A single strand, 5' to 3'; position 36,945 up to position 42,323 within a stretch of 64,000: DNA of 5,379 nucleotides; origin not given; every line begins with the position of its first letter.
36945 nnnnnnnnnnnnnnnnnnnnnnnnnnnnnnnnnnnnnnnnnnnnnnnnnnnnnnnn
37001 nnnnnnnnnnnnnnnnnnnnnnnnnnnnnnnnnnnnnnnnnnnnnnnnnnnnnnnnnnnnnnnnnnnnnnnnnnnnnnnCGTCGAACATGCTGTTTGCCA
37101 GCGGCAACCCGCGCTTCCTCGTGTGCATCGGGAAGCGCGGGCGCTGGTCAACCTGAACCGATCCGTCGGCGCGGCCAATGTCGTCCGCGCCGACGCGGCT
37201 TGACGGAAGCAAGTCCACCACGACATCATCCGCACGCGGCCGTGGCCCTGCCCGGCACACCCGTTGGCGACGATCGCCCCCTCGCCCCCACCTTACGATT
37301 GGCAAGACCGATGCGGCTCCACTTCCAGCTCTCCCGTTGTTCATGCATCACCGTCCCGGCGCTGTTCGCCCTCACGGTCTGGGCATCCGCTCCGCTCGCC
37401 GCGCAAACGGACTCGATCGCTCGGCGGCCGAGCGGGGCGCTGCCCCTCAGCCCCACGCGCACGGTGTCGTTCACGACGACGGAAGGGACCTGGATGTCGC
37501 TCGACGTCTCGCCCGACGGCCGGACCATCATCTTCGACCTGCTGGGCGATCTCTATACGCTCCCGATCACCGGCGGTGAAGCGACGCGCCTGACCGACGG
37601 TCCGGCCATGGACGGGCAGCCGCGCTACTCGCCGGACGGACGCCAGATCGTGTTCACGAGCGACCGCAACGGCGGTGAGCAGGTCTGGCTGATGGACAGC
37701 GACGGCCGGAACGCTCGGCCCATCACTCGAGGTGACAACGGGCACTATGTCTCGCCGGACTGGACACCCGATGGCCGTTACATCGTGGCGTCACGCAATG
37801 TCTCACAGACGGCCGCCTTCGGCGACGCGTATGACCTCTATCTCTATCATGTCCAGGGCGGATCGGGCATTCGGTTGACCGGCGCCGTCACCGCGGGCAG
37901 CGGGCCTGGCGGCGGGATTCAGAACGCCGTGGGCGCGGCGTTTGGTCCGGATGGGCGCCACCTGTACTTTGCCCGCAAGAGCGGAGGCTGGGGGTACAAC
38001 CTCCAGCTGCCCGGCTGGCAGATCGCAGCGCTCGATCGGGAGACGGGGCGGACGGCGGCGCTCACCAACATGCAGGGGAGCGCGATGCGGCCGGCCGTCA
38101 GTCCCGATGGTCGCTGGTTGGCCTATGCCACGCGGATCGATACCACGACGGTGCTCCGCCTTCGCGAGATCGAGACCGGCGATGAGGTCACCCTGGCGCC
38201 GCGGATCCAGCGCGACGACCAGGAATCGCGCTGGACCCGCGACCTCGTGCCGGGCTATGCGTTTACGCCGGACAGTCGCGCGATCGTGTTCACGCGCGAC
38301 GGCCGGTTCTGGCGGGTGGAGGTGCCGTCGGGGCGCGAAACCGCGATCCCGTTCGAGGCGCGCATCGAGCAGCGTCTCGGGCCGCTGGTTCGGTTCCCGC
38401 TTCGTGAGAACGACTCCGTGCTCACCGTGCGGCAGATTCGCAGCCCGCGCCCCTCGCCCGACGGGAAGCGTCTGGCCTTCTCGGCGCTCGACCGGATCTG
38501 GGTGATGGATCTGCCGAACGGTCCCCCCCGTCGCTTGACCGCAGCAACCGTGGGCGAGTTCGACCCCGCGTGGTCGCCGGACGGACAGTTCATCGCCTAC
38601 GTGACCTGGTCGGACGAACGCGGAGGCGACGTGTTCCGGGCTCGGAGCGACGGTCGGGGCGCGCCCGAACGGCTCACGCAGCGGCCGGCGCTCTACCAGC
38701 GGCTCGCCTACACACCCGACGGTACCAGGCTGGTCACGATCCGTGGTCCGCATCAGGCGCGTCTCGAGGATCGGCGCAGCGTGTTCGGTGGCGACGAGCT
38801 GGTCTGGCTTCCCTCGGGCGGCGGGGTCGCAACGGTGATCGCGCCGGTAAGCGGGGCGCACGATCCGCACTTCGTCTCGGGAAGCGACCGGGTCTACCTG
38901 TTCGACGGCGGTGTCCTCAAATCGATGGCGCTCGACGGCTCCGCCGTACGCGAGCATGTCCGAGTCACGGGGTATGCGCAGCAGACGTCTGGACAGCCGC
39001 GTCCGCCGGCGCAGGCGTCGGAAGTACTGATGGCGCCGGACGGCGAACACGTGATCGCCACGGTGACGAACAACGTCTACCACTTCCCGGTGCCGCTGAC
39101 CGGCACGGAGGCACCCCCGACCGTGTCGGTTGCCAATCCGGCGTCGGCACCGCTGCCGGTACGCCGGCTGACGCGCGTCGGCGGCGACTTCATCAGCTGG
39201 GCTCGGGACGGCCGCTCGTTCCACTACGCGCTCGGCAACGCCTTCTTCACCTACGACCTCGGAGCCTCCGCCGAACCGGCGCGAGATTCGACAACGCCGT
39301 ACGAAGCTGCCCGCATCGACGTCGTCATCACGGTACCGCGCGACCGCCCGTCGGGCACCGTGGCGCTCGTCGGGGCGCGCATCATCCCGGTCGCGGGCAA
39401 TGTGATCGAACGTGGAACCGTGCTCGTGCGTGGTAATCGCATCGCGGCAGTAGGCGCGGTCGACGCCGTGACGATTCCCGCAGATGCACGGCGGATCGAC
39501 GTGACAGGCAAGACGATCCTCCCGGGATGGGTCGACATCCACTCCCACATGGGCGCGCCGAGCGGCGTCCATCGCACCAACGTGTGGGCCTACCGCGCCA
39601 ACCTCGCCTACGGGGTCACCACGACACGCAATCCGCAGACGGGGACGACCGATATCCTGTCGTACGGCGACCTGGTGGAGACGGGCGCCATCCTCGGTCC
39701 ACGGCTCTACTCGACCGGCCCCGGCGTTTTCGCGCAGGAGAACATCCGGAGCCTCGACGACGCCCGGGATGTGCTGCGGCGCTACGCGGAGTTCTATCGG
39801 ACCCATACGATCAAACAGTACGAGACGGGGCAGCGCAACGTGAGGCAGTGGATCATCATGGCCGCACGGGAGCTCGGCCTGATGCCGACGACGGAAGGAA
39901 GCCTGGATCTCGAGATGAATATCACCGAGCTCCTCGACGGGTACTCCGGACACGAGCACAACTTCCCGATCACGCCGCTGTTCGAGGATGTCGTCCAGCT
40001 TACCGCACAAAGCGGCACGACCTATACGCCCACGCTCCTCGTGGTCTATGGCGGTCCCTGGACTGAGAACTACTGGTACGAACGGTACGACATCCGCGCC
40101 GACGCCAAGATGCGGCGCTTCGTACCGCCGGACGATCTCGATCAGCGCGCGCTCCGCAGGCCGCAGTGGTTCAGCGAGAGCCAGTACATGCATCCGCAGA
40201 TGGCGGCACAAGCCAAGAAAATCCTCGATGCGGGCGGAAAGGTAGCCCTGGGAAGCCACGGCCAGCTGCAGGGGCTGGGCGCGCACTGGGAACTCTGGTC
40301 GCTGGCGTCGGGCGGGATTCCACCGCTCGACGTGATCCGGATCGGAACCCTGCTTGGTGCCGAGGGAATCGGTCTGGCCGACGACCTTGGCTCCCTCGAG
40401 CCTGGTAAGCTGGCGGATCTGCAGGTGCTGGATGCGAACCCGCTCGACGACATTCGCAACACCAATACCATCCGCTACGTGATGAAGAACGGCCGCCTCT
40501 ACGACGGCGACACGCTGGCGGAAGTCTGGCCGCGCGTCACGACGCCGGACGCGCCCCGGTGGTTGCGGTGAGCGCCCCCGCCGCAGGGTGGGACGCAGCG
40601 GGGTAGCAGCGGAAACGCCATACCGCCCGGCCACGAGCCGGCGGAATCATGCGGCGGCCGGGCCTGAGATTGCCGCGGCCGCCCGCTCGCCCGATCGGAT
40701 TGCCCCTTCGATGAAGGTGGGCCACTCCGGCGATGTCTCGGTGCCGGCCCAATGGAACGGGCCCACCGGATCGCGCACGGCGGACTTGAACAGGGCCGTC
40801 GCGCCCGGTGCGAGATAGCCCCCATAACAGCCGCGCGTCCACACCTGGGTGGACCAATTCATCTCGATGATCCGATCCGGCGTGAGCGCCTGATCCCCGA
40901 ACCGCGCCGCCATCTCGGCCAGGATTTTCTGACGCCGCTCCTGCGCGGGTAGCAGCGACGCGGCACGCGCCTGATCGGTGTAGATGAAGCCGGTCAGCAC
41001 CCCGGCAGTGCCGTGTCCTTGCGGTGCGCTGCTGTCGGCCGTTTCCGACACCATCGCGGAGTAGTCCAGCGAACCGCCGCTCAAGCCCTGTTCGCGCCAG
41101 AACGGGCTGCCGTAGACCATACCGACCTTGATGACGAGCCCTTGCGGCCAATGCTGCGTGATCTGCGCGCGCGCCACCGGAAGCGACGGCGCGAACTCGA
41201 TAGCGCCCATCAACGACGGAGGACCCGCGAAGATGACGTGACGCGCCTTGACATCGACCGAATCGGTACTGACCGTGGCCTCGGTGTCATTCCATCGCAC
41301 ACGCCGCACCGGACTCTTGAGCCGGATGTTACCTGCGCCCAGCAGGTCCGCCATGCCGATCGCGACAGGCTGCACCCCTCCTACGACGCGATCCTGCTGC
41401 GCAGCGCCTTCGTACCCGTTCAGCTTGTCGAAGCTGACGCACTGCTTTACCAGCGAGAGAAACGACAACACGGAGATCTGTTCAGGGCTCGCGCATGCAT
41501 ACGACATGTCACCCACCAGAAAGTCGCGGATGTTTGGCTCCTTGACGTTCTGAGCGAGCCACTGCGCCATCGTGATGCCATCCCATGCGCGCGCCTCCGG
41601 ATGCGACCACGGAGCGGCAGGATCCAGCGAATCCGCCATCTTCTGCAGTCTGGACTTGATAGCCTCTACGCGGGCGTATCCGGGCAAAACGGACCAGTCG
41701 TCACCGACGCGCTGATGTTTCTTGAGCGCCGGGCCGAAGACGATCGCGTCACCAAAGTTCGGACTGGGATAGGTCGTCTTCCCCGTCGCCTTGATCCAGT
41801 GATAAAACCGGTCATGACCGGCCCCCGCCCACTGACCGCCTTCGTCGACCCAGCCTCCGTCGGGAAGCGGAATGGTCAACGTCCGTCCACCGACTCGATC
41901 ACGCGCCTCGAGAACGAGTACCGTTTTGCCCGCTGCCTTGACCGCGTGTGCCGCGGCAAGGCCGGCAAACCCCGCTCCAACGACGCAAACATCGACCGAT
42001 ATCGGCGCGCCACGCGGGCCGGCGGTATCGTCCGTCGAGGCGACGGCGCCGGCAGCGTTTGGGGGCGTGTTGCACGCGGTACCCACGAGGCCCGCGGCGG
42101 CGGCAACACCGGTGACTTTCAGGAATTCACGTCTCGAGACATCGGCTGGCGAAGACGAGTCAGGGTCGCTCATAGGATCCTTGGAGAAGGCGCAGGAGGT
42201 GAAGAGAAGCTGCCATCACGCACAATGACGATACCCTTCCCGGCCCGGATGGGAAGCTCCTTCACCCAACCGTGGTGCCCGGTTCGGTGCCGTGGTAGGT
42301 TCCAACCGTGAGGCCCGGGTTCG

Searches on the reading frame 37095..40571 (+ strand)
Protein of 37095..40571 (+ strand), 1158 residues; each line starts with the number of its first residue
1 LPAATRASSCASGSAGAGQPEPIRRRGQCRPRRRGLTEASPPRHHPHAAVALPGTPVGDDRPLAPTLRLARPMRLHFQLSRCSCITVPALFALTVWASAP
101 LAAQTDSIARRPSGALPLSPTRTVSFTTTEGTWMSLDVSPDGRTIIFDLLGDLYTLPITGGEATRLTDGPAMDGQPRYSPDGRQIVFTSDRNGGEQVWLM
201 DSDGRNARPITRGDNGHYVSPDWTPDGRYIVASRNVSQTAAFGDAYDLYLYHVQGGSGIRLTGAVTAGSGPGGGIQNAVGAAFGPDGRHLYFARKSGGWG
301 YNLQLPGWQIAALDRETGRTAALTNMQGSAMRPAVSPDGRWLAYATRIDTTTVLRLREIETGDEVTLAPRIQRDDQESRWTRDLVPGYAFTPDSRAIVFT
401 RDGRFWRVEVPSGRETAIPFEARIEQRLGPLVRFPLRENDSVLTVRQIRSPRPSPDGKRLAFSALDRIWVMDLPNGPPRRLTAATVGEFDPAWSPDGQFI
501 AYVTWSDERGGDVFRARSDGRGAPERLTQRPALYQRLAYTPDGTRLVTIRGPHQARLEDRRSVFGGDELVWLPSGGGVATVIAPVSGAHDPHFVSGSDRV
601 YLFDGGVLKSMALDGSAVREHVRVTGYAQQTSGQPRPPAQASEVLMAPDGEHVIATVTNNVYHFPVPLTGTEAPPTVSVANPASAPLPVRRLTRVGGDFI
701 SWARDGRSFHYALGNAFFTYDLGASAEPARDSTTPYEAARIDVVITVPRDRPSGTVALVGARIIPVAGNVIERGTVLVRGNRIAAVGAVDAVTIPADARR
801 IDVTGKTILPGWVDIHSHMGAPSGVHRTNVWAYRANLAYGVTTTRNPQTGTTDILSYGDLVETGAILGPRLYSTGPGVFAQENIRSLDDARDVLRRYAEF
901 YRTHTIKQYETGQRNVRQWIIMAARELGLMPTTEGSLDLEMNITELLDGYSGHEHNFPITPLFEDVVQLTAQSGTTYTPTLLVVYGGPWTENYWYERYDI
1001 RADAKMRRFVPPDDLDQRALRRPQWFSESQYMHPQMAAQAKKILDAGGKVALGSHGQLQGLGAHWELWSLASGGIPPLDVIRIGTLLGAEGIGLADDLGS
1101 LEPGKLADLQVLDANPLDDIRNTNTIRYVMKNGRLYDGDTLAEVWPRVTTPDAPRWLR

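Call 58: search_protein_families(library=pfam, proteins=[window:37095-40571:+], max_evalue=0.0001)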
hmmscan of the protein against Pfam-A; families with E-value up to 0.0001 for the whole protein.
window:37095-40571:+ (1158 aa): 5 families
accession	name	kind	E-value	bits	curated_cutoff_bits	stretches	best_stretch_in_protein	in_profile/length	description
PF07676.18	PD40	-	6.3e-36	122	20.9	2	164-198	2-37/38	WD40-like Beta Propeller Repeat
PF01979.26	Amidohydro_1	-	6e-16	59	25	1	807-1135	1-344/345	Amidohydrolase family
PF00930.27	DPPIV_N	-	3e-11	43.1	22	0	121-169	33-81/354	Dipeptidyl peptidase IV (DPP IV) N-terminal region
PF07969.17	Amidohydro_3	-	2.1e-09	37.8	29.7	1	1034-1134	353-469/472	Amidohydrolase family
PF25174.1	Beta-prop_THOC3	-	4.8e-06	26.2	305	0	314-399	75-146/272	THOC3 beta-propeller domain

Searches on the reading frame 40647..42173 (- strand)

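Call 58: search_protein_families(library=pfam, proteins=[window:40647-42173:-], max_evalue=0.0001)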
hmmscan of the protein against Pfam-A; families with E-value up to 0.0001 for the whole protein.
window:40647-42173:- (508 aa): 9 families
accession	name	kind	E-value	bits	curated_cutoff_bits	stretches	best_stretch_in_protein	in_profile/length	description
PF01593.30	Amino_oxidase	-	2.3e-65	222.1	19.8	1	69-502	1-442/443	Flavin containing amine oxidoreductase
PF13450.12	NAD_binding_8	-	1.8e-12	47.8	21.9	1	64-117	1-53/68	NAD(P)-binding Rossmann-like domain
PF12831.13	FAD_oxidored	-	4.6e-08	33.2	27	1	61-133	1-74/416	FAD dependent oxidoreductase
PF01266.30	DAO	-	9.4e-07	29.1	27.9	1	61-96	1-37/353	FAD dependent oxidoreductase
PF00890.30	FAD_binding_2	-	1.2e-06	28.4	20.4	1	61-98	1-38/414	FAD binding domain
PF13738.12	Pyr_redox_3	-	7.5e-06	25.8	30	0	64-91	2-30/305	Pyridine nucleotide-disulphide oxidoreductase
PF10518.14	TAT_signal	-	3.2e-05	24.1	22.7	1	11-31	1-21/21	TAT (twin-arginine translocation) pathway signal sequence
PF07992.20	Pyr_redox_2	-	5.9e-05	23.1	26.1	0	61-95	2-178/291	Pyridine nucleotide-disulphide oxidoreductase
PF03486.20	HI0933_like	-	7.9e-05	22.6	50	0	61-96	2-37/244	HI0933-like protein Rossmann domain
